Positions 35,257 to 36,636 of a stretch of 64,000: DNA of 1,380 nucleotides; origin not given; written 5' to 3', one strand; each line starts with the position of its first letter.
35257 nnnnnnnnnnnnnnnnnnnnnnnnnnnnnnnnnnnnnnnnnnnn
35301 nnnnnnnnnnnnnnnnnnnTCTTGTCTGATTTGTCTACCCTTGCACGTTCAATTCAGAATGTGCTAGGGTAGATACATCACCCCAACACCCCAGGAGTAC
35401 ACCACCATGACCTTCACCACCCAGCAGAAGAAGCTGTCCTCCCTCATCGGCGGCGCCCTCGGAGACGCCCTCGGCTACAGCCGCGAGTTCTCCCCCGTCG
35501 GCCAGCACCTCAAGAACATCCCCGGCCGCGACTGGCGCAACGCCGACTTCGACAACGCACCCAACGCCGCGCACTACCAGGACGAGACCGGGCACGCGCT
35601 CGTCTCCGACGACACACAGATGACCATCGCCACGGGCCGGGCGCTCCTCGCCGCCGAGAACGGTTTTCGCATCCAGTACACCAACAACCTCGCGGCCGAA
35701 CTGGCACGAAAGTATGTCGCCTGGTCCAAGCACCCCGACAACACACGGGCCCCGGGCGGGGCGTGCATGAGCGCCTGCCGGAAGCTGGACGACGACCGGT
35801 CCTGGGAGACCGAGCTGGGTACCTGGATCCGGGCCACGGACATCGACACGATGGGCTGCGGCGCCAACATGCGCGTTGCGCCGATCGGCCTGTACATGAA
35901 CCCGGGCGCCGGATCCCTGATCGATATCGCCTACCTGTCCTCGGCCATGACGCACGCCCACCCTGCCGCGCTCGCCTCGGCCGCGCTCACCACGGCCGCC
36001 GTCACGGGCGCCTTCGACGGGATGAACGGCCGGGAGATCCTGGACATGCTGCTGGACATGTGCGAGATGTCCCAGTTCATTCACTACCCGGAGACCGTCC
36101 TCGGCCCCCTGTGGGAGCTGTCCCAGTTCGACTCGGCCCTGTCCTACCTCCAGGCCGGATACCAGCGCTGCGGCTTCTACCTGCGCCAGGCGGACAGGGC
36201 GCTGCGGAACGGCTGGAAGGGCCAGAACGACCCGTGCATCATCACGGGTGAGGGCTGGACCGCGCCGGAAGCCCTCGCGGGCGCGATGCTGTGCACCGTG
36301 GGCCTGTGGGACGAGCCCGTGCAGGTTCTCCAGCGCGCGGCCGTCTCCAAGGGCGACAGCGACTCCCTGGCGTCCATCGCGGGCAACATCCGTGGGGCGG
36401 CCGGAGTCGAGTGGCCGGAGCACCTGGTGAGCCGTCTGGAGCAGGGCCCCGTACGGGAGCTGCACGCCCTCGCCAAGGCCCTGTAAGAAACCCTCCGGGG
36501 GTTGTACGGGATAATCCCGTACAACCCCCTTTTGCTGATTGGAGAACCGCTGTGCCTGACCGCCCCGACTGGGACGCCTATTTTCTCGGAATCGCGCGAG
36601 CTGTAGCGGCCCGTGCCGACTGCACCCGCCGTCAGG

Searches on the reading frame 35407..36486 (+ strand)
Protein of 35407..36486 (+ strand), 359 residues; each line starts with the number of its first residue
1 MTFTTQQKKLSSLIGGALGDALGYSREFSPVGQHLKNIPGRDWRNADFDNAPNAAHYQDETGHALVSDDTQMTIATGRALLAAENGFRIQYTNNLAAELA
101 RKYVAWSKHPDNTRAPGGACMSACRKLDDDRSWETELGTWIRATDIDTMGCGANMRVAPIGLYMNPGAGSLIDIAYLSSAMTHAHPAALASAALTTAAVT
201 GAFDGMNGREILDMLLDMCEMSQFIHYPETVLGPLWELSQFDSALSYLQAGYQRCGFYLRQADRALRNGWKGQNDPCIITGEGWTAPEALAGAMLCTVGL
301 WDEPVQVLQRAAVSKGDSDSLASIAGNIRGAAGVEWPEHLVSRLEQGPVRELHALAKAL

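Call 12: search_protein_families(library=phrogs, proteins=[window:35407-36486:+], max_evalue=0.00001)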
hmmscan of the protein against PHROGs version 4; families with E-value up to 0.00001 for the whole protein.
window:35407-36486:+ (359 aa): 2 families
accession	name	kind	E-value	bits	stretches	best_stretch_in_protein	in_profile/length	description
phrog_22100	-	unknown function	8.4e-41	141.3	1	12-346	6-288/306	-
phrog_6572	-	other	1.1e-21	78.4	1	7-332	6-274/325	ADP-ribosylglycohydrolase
